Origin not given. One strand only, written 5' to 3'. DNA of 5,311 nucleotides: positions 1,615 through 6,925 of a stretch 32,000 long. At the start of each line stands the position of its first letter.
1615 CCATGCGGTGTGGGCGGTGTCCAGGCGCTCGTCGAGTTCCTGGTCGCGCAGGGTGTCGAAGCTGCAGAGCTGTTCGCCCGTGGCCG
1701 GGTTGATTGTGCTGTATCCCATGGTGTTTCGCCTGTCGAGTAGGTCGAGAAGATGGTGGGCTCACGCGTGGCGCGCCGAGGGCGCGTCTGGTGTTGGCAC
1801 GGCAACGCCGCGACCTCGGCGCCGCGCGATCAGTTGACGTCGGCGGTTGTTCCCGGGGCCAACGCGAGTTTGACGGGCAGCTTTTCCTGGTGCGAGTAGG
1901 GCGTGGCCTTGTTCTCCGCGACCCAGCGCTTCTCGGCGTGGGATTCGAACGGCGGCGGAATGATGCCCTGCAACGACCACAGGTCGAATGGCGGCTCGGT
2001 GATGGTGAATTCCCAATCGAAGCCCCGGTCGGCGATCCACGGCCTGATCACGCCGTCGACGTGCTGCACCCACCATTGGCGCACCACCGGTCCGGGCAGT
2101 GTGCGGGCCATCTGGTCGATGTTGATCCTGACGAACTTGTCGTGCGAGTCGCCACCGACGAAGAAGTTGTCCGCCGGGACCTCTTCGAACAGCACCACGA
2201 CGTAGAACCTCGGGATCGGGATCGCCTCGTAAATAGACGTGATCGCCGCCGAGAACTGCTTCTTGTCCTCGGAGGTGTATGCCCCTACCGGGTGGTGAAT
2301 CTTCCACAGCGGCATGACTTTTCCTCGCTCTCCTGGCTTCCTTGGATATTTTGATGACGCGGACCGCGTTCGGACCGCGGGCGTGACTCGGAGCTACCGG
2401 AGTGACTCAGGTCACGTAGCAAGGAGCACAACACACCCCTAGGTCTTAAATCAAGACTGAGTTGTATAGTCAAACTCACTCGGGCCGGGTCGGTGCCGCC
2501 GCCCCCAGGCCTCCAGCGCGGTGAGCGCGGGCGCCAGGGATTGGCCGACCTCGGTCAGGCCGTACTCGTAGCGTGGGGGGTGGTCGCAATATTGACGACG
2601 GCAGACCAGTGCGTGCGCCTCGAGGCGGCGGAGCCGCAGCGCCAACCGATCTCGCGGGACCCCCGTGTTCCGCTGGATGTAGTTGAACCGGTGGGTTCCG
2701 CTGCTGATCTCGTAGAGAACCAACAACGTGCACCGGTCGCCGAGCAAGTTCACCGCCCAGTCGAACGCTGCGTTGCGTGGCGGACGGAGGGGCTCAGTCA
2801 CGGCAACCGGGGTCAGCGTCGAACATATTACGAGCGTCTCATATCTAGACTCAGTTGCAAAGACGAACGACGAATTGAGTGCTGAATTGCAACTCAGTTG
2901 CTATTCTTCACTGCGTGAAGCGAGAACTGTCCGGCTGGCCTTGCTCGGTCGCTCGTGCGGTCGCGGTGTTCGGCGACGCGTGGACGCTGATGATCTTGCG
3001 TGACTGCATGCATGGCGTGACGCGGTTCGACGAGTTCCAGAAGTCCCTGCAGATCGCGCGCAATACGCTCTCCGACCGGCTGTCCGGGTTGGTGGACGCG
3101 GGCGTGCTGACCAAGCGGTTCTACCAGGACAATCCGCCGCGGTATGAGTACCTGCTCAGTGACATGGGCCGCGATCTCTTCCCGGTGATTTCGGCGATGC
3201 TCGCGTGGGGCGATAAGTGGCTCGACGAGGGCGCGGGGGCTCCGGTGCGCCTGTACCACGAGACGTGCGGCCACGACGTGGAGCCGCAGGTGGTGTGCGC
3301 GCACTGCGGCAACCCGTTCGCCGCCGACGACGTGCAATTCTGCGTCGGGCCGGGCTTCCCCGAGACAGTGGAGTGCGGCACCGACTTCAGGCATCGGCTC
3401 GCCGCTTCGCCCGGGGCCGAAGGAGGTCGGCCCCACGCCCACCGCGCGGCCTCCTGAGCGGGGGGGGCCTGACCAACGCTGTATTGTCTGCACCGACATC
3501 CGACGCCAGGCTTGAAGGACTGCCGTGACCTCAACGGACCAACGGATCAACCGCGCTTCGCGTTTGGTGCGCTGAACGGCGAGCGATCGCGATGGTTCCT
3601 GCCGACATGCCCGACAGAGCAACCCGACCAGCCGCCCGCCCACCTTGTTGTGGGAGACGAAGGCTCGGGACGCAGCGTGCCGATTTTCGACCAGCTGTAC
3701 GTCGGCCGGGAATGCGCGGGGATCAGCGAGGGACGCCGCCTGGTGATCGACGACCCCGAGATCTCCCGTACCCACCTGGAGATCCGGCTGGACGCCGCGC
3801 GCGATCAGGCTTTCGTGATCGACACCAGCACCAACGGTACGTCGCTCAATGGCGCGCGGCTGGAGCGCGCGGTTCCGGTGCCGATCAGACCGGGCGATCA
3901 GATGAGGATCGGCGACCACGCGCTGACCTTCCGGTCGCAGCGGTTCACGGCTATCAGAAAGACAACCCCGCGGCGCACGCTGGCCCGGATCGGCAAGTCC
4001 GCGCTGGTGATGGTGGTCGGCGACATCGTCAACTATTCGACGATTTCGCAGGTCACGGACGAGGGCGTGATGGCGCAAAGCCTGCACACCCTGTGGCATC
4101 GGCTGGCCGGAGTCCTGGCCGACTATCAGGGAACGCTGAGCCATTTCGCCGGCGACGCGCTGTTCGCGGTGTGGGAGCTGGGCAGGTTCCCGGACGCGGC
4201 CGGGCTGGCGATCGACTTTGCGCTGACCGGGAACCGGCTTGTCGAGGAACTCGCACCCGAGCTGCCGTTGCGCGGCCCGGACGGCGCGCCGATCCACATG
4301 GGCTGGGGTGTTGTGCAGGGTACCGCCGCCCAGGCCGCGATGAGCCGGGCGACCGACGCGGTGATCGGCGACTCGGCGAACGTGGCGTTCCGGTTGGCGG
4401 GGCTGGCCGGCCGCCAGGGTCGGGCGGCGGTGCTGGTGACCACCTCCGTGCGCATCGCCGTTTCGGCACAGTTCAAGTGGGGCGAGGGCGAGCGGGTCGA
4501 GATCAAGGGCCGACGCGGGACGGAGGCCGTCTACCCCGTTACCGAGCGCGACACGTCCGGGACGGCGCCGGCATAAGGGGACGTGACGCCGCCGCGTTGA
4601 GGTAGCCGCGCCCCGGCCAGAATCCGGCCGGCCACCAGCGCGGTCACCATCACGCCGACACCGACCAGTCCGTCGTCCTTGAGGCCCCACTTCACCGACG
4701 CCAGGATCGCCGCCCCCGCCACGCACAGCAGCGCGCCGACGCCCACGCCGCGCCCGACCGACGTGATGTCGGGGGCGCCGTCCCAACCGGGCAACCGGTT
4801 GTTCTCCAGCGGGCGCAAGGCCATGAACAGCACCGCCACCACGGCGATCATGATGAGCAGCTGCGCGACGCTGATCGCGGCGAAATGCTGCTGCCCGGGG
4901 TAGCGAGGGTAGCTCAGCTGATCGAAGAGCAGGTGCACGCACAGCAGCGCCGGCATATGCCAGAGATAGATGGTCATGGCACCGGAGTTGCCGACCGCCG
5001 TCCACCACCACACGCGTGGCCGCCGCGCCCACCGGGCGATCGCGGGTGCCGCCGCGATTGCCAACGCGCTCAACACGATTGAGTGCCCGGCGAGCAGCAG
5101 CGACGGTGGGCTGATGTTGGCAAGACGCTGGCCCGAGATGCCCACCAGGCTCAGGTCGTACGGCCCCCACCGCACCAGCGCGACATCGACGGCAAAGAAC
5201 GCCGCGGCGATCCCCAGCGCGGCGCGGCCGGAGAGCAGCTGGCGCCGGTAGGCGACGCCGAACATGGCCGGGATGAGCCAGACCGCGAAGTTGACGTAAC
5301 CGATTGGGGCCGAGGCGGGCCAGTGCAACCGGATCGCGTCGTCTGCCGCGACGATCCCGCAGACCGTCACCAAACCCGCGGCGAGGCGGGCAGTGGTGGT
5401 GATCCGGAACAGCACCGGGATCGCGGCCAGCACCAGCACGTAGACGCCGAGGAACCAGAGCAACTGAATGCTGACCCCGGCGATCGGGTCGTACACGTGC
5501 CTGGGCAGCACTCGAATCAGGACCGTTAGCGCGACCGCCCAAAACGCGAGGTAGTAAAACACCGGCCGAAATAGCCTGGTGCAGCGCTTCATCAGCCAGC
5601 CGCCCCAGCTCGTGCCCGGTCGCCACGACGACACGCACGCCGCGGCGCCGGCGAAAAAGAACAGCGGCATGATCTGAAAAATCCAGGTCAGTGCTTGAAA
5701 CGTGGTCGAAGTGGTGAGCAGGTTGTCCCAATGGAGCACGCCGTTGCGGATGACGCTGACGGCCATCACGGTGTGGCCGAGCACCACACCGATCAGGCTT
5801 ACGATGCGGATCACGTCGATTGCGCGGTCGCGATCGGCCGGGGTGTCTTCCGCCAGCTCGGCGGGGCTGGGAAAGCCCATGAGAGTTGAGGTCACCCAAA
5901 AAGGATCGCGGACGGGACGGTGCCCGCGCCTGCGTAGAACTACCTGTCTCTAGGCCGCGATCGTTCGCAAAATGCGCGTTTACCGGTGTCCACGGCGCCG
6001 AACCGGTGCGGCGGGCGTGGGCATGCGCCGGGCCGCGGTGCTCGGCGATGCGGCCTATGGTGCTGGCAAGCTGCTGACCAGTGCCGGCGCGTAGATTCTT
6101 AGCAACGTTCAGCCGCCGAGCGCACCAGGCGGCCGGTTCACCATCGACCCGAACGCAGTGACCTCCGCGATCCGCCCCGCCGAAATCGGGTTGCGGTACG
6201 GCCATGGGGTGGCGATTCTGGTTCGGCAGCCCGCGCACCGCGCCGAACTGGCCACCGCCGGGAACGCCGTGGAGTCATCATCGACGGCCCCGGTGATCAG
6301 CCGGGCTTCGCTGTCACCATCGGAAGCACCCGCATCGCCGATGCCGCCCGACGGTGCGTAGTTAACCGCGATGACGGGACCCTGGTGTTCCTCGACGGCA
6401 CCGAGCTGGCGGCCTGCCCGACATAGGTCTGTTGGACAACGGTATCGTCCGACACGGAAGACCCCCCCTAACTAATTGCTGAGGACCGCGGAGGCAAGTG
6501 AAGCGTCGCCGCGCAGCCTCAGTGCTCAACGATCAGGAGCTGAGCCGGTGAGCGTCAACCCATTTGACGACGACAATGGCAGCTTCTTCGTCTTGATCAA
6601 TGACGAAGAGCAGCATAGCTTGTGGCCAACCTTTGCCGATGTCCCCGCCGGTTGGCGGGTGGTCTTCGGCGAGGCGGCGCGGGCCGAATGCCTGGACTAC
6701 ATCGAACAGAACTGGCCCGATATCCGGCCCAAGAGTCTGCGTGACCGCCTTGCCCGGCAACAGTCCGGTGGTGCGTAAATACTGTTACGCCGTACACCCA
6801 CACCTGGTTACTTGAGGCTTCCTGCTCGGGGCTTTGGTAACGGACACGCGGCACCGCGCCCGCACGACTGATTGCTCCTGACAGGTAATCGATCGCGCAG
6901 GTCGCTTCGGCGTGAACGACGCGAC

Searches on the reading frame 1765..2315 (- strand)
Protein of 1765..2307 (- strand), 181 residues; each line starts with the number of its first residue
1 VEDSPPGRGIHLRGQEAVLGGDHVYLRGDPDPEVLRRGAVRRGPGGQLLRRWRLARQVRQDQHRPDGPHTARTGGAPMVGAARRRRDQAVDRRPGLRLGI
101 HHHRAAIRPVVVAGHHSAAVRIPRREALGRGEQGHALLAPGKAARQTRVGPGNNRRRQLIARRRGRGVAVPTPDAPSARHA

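Call 40: search_protein_families(library=pfam, proteins=[window:1765-2307:-, window:1833-2315:-], max_evalue=0.01)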
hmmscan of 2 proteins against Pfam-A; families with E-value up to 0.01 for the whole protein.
window:1765-2307:- (181 aa): 0 families

window:1833-2315:- (161 aa): 2 families
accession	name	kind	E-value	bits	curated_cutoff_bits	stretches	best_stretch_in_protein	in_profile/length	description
PF14832.11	Tautomerase_3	-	1.7e-45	155.1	25.7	1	1-136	1-138/138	Putative oxalocrotonate tautomerase enzyme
PF01361.26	Tautomerase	-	2.7e-07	30.8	22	1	6-57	5-56/60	Tautomerase enzyme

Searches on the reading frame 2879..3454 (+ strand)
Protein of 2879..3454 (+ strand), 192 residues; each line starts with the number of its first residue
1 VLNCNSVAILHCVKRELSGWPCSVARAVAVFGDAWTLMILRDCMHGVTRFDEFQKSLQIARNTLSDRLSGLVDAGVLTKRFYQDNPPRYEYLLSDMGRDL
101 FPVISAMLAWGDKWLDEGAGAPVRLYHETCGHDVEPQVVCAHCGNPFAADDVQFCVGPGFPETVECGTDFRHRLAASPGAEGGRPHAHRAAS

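Call 40: search_protein_families(library=pfam, proteins=[window:2879-3454:+], max_evalue=0.01)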
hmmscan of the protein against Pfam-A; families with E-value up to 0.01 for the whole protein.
window:2879-3454:+ (192 aa): 2 families
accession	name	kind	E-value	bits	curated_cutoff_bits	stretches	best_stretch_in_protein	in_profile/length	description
PF01638.23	HxlR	-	2.2e-21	75.9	20.8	1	31-117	2-89/91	HxlR-like helix-turn-helix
PF17244.8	CDC24_OB3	-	0.0033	17.7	25.4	1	104-148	136-162/216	Cell division control protein 24, OB domain 3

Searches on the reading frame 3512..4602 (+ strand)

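Call 40: search_protein_families(library=pfam, proteins=[window:3512-4573:+, window:3592-4602:+], max_evalue=0.01)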
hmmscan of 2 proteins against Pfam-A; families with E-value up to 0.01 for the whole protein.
window:3512-4573:+ (354 aa): 3 families
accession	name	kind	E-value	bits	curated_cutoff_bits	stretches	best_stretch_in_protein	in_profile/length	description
PF00498.31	FHA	-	1.5e-13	51.4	20.7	1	64-134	3-67/67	FHA domain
PF16697.10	Yop-YscD_cpl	-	2.6e-06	28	33.2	1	76-143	28-93/94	Inner membrane component of T3SS, cytoplasmic domain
PF00211.25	Guanylate_cyc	-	0.0015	18.6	21.9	1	167-341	11-179/183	Adenylate and Guanylate cyclase catalytic domain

window:3592-4602:+ (337 aa): 0 families

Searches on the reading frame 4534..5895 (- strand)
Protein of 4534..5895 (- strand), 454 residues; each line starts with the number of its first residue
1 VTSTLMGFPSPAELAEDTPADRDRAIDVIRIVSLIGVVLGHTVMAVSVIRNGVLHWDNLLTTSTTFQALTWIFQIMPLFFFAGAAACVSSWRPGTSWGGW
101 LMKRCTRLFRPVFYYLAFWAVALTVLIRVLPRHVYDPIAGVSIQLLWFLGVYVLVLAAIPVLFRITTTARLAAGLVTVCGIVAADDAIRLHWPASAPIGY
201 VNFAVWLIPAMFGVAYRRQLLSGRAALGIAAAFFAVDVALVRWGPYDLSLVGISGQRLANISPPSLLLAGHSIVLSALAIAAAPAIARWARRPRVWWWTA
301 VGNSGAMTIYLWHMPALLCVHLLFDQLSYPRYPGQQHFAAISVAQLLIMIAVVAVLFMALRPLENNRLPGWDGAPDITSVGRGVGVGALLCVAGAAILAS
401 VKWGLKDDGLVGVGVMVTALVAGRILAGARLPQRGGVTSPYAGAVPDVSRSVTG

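Call 40: search_protein_families(library=pfam, proteins=[window:4534-5895:-], max_evalue=0.01)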
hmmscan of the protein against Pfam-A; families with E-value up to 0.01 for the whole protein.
window:4534-5895:- (454 aa): 1 family
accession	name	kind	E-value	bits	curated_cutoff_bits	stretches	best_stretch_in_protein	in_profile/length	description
PF01757.29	Acyl_transf_3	-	1.5e-23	83.8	31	1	24-353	2-321/326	Acyltransferase domain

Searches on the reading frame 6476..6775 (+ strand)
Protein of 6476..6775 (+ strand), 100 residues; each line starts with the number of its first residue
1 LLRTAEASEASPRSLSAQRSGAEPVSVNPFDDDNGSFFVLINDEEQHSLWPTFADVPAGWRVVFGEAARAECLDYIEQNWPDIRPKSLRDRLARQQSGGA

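Call 40: search_protein_families(library=pfam, proteins=[window:6476-6775:+], max_evalue=0.01)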
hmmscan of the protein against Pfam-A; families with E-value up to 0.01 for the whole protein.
window:6476-6775:+ (100 aa): 1 family
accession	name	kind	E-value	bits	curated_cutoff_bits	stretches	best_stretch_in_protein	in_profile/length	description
PF03621.18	MbtH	-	2.4e-29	101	27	1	28-78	3-53/53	MbtH-like protein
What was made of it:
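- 6548..6778 (+): MbtH-like protein gene (76 aa, GTG start), a probable A-domain activator for the NRPS. Pfam MbtH E=2.4e-29 (call 40).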
